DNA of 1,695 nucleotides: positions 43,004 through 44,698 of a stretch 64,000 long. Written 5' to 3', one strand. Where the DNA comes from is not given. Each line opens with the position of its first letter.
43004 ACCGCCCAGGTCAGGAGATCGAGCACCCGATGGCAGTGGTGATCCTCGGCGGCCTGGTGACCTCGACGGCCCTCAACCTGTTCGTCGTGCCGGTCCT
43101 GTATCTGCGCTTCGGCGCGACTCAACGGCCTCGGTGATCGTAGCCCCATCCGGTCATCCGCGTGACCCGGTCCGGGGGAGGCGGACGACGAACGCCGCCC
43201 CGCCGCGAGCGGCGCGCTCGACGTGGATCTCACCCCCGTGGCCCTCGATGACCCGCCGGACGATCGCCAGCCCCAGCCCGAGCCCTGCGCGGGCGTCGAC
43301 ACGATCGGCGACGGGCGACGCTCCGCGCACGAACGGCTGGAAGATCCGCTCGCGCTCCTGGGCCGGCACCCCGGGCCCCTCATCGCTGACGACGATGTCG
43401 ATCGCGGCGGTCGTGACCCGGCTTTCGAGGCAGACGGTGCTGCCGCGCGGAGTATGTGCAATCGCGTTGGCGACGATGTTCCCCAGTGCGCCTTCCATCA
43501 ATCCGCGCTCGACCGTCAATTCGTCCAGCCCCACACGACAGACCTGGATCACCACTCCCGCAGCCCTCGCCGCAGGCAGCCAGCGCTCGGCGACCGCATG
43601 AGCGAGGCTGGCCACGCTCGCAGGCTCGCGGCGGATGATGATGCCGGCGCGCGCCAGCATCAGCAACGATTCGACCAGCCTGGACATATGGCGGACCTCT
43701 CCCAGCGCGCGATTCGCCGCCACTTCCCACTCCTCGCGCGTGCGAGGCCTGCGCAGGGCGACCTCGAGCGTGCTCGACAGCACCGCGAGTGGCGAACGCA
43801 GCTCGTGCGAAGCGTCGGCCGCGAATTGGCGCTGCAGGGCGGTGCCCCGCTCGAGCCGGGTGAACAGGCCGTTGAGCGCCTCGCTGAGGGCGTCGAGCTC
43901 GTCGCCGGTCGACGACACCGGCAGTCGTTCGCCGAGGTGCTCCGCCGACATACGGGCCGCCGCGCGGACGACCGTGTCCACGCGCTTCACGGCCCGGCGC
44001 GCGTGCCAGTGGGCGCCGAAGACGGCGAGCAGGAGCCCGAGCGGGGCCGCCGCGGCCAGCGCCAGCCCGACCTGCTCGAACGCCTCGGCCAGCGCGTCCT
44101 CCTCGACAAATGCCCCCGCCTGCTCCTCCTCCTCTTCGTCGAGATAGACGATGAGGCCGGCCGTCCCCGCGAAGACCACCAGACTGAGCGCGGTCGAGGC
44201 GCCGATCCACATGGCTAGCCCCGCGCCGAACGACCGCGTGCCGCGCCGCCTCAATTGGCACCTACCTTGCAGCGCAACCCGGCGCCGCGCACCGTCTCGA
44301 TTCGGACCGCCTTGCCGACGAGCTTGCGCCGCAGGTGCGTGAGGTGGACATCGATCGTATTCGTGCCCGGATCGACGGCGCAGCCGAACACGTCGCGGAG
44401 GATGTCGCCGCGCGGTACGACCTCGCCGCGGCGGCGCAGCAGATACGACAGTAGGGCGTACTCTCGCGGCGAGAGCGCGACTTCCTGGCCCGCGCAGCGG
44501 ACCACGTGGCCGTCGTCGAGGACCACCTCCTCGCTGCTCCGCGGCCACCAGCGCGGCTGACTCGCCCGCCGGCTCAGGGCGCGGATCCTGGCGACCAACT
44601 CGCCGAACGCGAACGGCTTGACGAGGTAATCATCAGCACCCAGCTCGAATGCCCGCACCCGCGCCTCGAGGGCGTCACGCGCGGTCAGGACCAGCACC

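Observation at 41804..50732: Decayed genomic island: integrase remnant, czcA 3' fragment, metal-type TCS, gene fragments and low-GC genes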

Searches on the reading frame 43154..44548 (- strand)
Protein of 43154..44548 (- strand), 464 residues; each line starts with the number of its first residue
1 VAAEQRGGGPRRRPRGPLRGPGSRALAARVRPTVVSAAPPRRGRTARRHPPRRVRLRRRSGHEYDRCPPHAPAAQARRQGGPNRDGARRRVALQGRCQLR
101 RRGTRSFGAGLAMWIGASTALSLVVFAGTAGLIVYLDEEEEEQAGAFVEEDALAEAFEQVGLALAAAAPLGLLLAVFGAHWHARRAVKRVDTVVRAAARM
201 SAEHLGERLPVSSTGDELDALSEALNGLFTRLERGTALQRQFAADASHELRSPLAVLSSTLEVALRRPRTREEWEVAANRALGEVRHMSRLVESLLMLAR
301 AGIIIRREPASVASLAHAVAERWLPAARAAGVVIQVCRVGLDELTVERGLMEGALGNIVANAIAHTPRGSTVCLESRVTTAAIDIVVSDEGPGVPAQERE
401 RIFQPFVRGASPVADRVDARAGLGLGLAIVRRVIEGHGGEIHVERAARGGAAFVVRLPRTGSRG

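Call 10: search_protein_families(library=pfam, max_evalue=0.01, proteins=[window:43154-44548:-])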
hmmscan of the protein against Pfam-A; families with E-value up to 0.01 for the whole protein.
window:43154-44548:- (464 aa): 3 families
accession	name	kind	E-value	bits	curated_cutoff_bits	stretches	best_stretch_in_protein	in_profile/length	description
PF02518.31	HATPase_c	-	1.5e-21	77.4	26.4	1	354-460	9-110/111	Histidine kinase-, DNA gyrase B-, and HSP90-like ATPase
PF00512.31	HisKA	-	3.4e-14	53.1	26.9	1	239-301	2-63/66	His Kinase A (phospho-acceptor) domain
PF00672.30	HAMP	-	1.7e-09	38.3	25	1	183-233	3-52/53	HAMP domain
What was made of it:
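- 43154..44278 (-): Histidine kinase, intact (start codon uncertain): 2 TM helices with a ~23-aa poly-acidic loop, then HAMP, HisKA and HATPase domains. There is no periplasmic sensor domain. Pfam domains (call 10).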

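Call 18: search_protein_families(library=ncbifam, max_evalue=0.001, proteins=[window:43154-44278:-])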
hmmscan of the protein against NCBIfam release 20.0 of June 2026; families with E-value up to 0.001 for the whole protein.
window:43154-44278:- (374 aa): 78 families (the best 25 are shown)
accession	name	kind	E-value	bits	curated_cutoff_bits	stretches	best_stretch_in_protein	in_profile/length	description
TIGR01386.1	cztS_silS_copS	subfamily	1.2e-59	202.5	292.55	1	65-368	157-457/457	heavy metal sensor histidine kinase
NF008312.0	PRK11100.1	equivalog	1.8e-35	122.7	356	1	80-369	194-474/477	two-component system sensor histidine kinase CreC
TIGR02966.1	phoR_proteo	equivalog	2.4e-34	118.9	334.2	1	140-366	105-332/333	phosphate regulon sensor histidine kinase PhoR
NF045903.1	CuHisKinLciSLeg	equivalog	7.5e-34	117.7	700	1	83-367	73-356/357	copper-responsive two-component system sensor histidine kinase LciS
NF012163.2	BaeS_SmeS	equivalog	8.4e-34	117.3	500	1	80-368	172-457/457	sensor histidine kinase efflux regulator BaeS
NF007007.0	PRK09470.1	equivalog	6.6e-33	114.3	486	1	91-369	187-459/463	envelope stress sensor histidine kinase CpxA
NF007898.0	PRK10604.1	equivalog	2.1e-32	112.8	478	1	74-369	141-423/433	two-component system sensor histidine kinase RstB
NF041735.1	hist_kin_RppB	equivalog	6.9e-32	110.8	400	1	149-368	216-438/438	two-component system sensor histidine kinase RppB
NF007837.0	PRK10549.1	equivalog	4.5e-31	108.1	603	1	79-369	171-458/466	envelope stress sensor histidine kinase BaeS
NF007345.0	PRK09835.1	subfamily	1.1e-30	106.6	423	1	83-369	196-480/482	Cu(+)/Ag(+) sensor histidine kinase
NF033092.0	HK_WalK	equivalog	3.8e-30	105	725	1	147-368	370-593/594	cell wall metabolism sensor histidine kinase WalK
NF040691.1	MtrAB_MtrB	equivalog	1.2e-28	100.4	450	1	69-370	185-493/507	MtrAB system histidine kinase MtrB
NF046044.1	PnpS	equivalog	3.2e-28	98.9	400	1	140-368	161-390/390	two-component system histidine kinase PnpS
NF008025.0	PRK10755.1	equivalog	5.1e-28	97.8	314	1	73-370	68-357/362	two-component system sensor histidine kinase PmrB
NF008468.0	PRK11360.1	equivalog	7.3e-28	97.3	646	1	141-370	389-609/616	two-component system sensor histidine kinase AtoS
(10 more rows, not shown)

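Call 21: find_related_loci(query=window:43154-44278:-, collection=genome_contigs, flank=10000)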
Query window:43154-44278:- (374 aa) in genome_contigs; peptide patterns used: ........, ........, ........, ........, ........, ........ (x = any residue, [..] = any of these).
420 stretches matched a pattern; 27 encode a relative of the query (tblastn E <= 1e-3); 27 distinct loci.
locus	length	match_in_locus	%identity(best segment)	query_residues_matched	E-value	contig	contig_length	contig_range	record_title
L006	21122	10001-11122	98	1-374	0e+0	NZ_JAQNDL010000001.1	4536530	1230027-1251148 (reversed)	Nannocystis bainbridge strain BB15-2 000000Farrow, whole genome shotgun sequence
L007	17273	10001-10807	33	99-368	2e-27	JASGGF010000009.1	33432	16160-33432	MAG: Thermomicrobiales bacterium isolate 5H213 JMF-2111-06-0005.hyb.bin.213_8, whole genome shotgun sequence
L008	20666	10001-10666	36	147-367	1e-26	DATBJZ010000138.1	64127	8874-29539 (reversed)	MAG TPA_asm: Gemmatimonadota bacterium isolate SMAG_U3933 k141_689893, whole genome shotgun sequence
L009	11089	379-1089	33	128-367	2e-23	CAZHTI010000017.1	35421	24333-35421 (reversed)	MAG TPA_asm: uncultured Salinisphaerales bacterium isolate SRP302895_co1_277 genome assembly, contig: NODE_2127_length_3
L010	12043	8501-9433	31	57-368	1e-20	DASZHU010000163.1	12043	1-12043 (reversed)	MAG TPA_asm: Acidimicrobiales bacterium isolate SMAG_U6584 k141_3670985, whole genome shotgun sequence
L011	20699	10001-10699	34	134-368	2e-20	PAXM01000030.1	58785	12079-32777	MAG: Acidimicrobiaceae bacterium isolate SAT127 264997, whole genome shotgun sequence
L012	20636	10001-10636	31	151-368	6e-20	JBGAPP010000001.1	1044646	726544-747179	MAG: Chthoniobacteraceae bacterium isolate MAG_AAO_H10.22 AAOH10-22_opera_contig_11, whole genome shotgun sequence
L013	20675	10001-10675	28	148-368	1e-18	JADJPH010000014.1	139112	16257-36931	MAG: Candidatus Fredericiella danica isolate Fred_BATAC.359 tig00019494-10-1409600, whole genome shotgun sequence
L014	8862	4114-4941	25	96-368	4e-18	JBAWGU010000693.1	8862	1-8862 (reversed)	MAG: Pyrinomonadaceae bacterium isolate MFD04555_ilm_asm_bin4 k127_5093, whole genome shotgun sequence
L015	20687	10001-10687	31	135-368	6e-17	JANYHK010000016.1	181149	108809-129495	MAG: Myxococcales bacterium isolate GL140_1_metabinner_44 GL140_1_k141_903266, whole genome shotgun sequence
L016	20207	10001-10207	81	17-85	2e-16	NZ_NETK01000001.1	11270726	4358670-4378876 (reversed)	Nannocystis exedens strain DSM 71 utg0, whole genome shotgun sequence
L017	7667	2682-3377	26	144-371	2e-16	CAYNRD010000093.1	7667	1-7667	MAG TPA_asm: uncultured Mycobacteriaceae bacterium isolate SRP128890_co1_44 genome assembly, contig: NODE_13275_length_7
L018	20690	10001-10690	28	141-373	1e-15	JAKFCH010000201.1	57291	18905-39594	MAG: Deltaproteobacteria bacterium isolate LC016 contig-124_537, whole genome shotgun sequence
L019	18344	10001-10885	28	87-372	3e-18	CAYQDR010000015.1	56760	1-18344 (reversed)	MAG TPA_asm: uncultured bacterium isolate binchicken_co21_484 genome assembly, contig: NODE_131_length_56760_cov_15.3113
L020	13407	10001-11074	28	1-373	5e-14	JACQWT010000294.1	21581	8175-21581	MAG: Deltaproteobacteria bacterium isolate NC_groundwater_1496_Pr4_B-0.1um_72_3 SR1-18-B1_scaffold_238862, whole genome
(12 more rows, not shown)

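Call 25: search_protein_families(library=pfam, max_evalue=0.001, proteins=[L006:11142-14315:-, L006:14212-15432:-, L006:15362-16939:-, L006:16940-18937:-, L006:18286-19302:-, L006:19445-21121:-, L006:5824-7785:+, L006:4362-5108:+, L006:381-1595:-, L006:1495-2514:+])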
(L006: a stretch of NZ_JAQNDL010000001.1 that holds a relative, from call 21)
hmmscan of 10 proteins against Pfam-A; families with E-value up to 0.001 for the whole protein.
L006:11142-14315:- (1057 aa): 2 families
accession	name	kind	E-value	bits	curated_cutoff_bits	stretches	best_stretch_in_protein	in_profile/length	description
PF00873.25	ACR_tran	-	2.4e-216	721.2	28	1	47-1050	7-1020/1021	AcrB/AcrD/AcrF family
PF02355.23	SecD_SecF_C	-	3.8e-10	39.9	20.5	1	876-1043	18-179/189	Protein export membrane protein SecD/SecF, C-terminal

L006:14212-15432:- (406 aa): 1 family
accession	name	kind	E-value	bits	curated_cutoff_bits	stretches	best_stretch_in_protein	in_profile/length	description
PF13437.12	HlyD_3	-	4.4e-07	31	22.2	1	221-278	1-58/106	HlyD family secretion protein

L006:15362-16939:- (525 aa): 1 family
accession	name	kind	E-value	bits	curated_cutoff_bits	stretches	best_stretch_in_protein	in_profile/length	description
PF02321.23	OEP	-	4.1e-28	98.9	22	2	325-499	2-187/187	Outer membrane efflux protein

L006:16940-18937:- (665 aa): 2 families
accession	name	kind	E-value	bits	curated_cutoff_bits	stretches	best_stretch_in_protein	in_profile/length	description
PF02518.31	HATPase_c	-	3.9e-17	63.1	26.4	1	550-653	1-106/111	Histidine kinase-, DNA gyrase B-, and HSP90-like ATPase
PF00512.31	HisKA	-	1.1e-10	41.9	26.9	1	448-511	3-65/66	His Kinase A (phospho-acceptor) domain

L006:18286-19302:- (338 aa): 2 families
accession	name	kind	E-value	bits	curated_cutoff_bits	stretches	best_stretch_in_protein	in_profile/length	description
PF00072.30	Response_reg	-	2.4e-25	89.3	30.2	1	117-227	1-111/111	Response regulator receiver domain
PF00486.34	Trans_reg_C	-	2.4e-19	69.6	26.2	1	259-334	1-77/77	Transcriptional regulatory protein, C terminal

L006:19445-21121:- (558 aa): 0 families

L006:5824-7785:+ (653 aa): 2 families
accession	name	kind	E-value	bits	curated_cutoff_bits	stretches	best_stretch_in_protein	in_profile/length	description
PF02705.21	K_trans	-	2.2e-168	560.9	24.8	1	36-491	2-451/454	K+ potassium transporter integral membrane domain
PF22776.1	K_trans_C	-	4.9e-40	137.2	24.8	1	504-652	1-150/151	K+ potassium transporter C-terminal domain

L006:4362-5108:+ (248 aa): 1 family
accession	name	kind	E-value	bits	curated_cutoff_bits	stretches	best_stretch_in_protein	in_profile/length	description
PF03795.20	YCII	-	3.7e-13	50.2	24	2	163-226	31-78/95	YCII-related domain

L006:381-1595:- (404 aa): 3 families
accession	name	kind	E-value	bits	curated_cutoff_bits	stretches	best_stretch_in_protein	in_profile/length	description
PF22483.2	Mu-transpos_C_2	-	1.9e-18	66.3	27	1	202-270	1-69/73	Mu transposase, C-terminal domain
PF00665.32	rve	-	1e-15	58.3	32.6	1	19-134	3-102/102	Integrase core domain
PF13683.12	rve_3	-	0.0002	21.5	26.5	1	123-182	2-61/67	Integrase core domain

L006:1495-2514:+ (339 aa): 0 families

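Call 26: search_protein_families(library=pfam, max_evalue=0.001, proteins=[L016:6739-7791:+, L016:7635-7979:-, L016:8673-9614:-, L016:9313-9852:+, L016:9944-10504:+, L016:11663-13783:+, L016:13784-15106:+, L016:15955-19539:+, L016:8764-9258:+, L016:11182-11403:+])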
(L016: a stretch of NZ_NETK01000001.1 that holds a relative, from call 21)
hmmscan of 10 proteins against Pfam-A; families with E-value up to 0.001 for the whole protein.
L016:6739-7791:+ (350 aa): 1 family
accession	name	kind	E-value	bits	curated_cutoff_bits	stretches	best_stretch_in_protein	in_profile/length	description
PF20032.4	ADYC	-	1.5e-53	182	27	1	144-318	1-174/176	ADYC domain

L016:7635-7979:- (114 aa): 0 families

L016:8673-9614:- (313 aa): 0 families

L016:9313-9852:+ (179 aa): 0 families

L016:9944-10504:+ (186 aa): 0 families

L016:11663-13783:+ (706 aa): 5 families
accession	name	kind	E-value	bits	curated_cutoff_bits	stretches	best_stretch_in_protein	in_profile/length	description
PF22521.2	HypF_C_2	-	1.2e-77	261.3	27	1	460-697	1-241/241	Carbamoyltransferase, Kae1-like Domain, second subdomain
PF01300.24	Sua5_yciO_yrdC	-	8e-46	156.2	25.1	1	162-337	2-178/178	Telomere recombination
PF17788.7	HypF_C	-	8.6e-33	113.4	23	1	352-451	3-99/99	HypF Kae1-like domain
PF07503.17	zf-HYPF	-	6.8e-32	109.4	23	2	62-95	1-34/34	HypF finger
PF00814.31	TsaD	-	7e-06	26.4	24.8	0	428-466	77-114/264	tRNA N6-adenosine threonylcarbamoyltransferase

L016:13784-15106:+ (440 aa): 1 family
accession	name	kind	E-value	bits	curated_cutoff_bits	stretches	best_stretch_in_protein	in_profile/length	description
PF01924.21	HypD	-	5.4e-147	489.9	25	1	89-436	2-351/351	Hydrogenase formation hypA family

L016:15955-19539:+ (1194 aa): 1 family
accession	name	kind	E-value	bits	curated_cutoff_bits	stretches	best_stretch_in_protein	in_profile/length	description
PF00374.24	NiFeSe_Hases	-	5.4e-64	217.4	25.8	2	769-1169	152-508/508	Nickel-dependent hydrogenase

L016:8764-9258:+ (164 aa): 0 families

L016:11182-11403:+ (73 aa): 0 families

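Call 38: search_protein_families(library=ncbifam, max_evalue=0.00001, proteins=[L006:16940-18937:-, L006:18286-19302:-, L006:11142-14315:-, L006:19445-21121:-])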
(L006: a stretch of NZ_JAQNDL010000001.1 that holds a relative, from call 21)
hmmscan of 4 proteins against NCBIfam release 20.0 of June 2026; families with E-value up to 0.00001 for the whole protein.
L006:16940-18937:- (665 aa): 58 families (the best 25 are shown)
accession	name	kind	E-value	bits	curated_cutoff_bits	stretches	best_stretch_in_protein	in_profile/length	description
TIGR01386.1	cztS_silS_copS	subfamily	1.9e-39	135.9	292.55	1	348-646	142-448/457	heavy metal sensor histidine kinase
NF008025.0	PRK10755.1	equivalog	9.9e-39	133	314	1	365-656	62-356/362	two-component system sensor histidine kinase PmrB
NF008312.0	PRK11100.1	equivalog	1.7e-33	116.2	356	1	373-655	188-473/477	two-component system sensor histidine kinase CreC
NF007664.1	PRK10337.1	equivalog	6.5e-32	110.7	475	1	376-649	163-437/442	quorum sensing histidine kinase QseC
NF007007.0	PRK09470.1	equivalog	1.1e-30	107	486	1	411-643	211-445/463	envelope stress sensor histidine kinase CpxA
TIGR02966.1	phoR_proteo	equivalog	1.1e-30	106.8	334.2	1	446-642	113-320/333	phosphate regulon sensor histidine kinase PhoR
NF007004.0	PRK09467.1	equivalog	1.6e-30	106.3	415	1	337-653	126-433/440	two-component system sensor histidine kinase EnvZ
NF007898.0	PRK10604.1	equivalog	2.3e-28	99.6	478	1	368-654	136-421/433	two-component system sensor histidine kinase RstB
NF007345.0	PRK09835.1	subfamily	4.7e-27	94.7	423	1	367-649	182-473/482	Cu(+)/Ag(+) sensor histidine kinase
NF041735.1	hist_kin_RppB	equivalog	2e-23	82.9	400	1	440-642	209-424/438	two-component system sensor histidine kinase RppB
NF052314.1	T9SS_HK_PorY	subfamily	5.8e-23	81.6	350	1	369-635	133-399/418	PorY family sensor histidine kinase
NF046044.1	PnpS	equivalog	8.3e-23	81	400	1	446-641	169-375/390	two-component system histidine kinase PnpS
NF012163.2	BaeS_SmeS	equivalog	1.6e-22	80.1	500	1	377-644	175-445/457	sensor histidine kinase efflux regulator BaeS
NF045900.1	HisKinCpxALeg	equivalog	1.2e-21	76.9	800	1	423-646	207-440/451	two-component system sensor histidine kinase CpxA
NF033094.0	HK_VanS_O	exception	1.6e-20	73.7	720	1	374-650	50-334/345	vancomycin resistance histidine kinase VanS-O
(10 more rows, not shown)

L006:18286-19302:- (338 aa): 80 families (the best 25 are shown)
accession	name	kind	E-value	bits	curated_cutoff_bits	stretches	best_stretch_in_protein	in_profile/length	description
TIGR02154.1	PhoB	equivalog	1.9e-48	164.7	296.2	1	116-334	4-225/226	phosphate regulon transcriptional regulator PhoB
NF053854.1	RespRegPhoBBctds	equivalog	2.6e-45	154.5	270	1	117-334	1-224/225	two-component system response regulator PhoB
NF040689.1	MtrAB_MtrA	equivalog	4.4e-44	150.4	300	1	117-333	1-217/219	MtrAB system response regulator MtrA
NF041734.1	resp_reg_RppA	equivalog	5.3e-44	150.3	250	1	115-335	1-228/229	two-component system response regulator RppA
NF045944.1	ResRegRpaBCyano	equivalog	5.8e-44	150.2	330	1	118-334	1-227/229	response regulator transcription factor RpaB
TIGR01387.1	cztR_silR_copR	subfamily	1.3e-43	149.2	279.2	1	117-334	1-218/218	heavy metal response regulator transcription factor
NF007928.2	PRK10643.1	equivalog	1.3e-42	145.8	330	1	115-334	1-216/216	two-component system response regulator PmrA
NF045914.1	RespRegNblR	equivalog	1.4e-39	136.1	300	1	116-334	8-225/228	response regulator transcription factor NblR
NF045991.1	RespRegCtrARhodob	equivalog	3.5e-39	134.9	350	1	115-334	1-221/224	response regulator transcription factor CtrA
NF008296.0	PRK11083.1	equivalog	5.1e-38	130.7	273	1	115-335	4-226/228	two-component system response regulator CreB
NF007005.1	PRK09468.1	equivalog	5.9e-38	130.6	331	1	116-333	5-230/237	osmolarity response regulator transcription factor OmpR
NF007346.1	PRK09836.1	equivalog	9.6e-38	130.2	420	1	115-336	1-223/227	copper/silver response regulator transcription factor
NF012023.0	PRK15479.1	equivalog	9.8e-38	129.9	337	1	115-336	1-219/224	transcriptional regulator TctD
NF041733.1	resp_reg_CseB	equivalog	5.2e-37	127.4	350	1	116-334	2-226/228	two-component system response regulator CseB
NF033117.2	vanR_ACDEGLN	exception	1.6e-34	119.5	350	1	117-335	1-226/226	VanR-ABDEGLN family response regulator transcription factor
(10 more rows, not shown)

L006:11142-14315:- (1057 aa): 11 families
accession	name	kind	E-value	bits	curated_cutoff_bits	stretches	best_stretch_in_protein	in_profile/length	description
TIGR00914.1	2A0601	subfamily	5.7e-175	583.9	701.45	1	39-1048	3-1033/1051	CusA/CzcA family heavy metal efflux RND transporter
NF033617.1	RND_permease_2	subfamily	1.3e-143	480.2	1250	1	53-1049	12-1006/1009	multidrug efflux RND transporter permease subunit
NF000282.2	RND_permease_1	subfamily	6.2e-116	388.6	1250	1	53-1048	13-1025/1029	multidrug efflux RND transporter permease subunit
TIGR00915.1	2A0602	subfamily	5.2e-95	319.3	940.35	2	56-538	16-502/1050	efflux RND transporter permease subunit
NF007905.0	PRK10614.1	equivalog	2.4e-84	283.8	1774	1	52-1054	17-1012/1025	multidrug efflux RND transporter permease subunit MdtC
NF007798.0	PRK10503.1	equivalog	1.5e-75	254.6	1584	1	55-1051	27-1023/1040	MdtB/MuxB family multidrug efflux RND transporter permease subunit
NF007131.0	PRK09577.1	equivalog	8.3e-69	232.4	1768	1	50-1051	9-1023/1045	multidrug efflux RND transporter permease subunit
NF007133.0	PRK09579.1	equivalog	1.5e-63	214.8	1763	2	50-546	11-501/1017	multidrug efflux RND transporter permease subunit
NF000037.1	RND_perm_OqxB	exception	4.7e-62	210.1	2200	1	57-1049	19-1033/1050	multidrug efflux RND transporter permease subunit OqxB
NF007842.1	PRK10555.1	equivalog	3.1e-60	204.1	1854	2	56-535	16-499/1036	multidrug efflux RND transporter permease AcrD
NF011706.2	PRK15127.1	equivalog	1.1e-55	189.1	2150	2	55-534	14-499/1049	multidrug efflux RND transporter permease subunit AcrB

L006:19445-21121:- (558 aa): 0 families
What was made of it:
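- On CusA/CzcA heavy-metal efflux RND (TIGR00914): Its intact N. bainbridge orthologue scores 583.9 bits (call 38).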

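Call 51: search_protein_families(library=padloc, max_evalue=0.01, proteins=[window:43154-44278:-])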
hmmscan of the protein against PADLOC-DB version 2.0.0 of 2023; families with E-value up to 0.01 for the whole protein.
window:43154-44278:- (374 aa): 1 family
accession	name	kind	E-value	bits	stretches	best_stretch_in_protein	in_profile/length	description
PDLC04647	PDC-M43B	-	0.0016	15.5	1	264-356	231-320/347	-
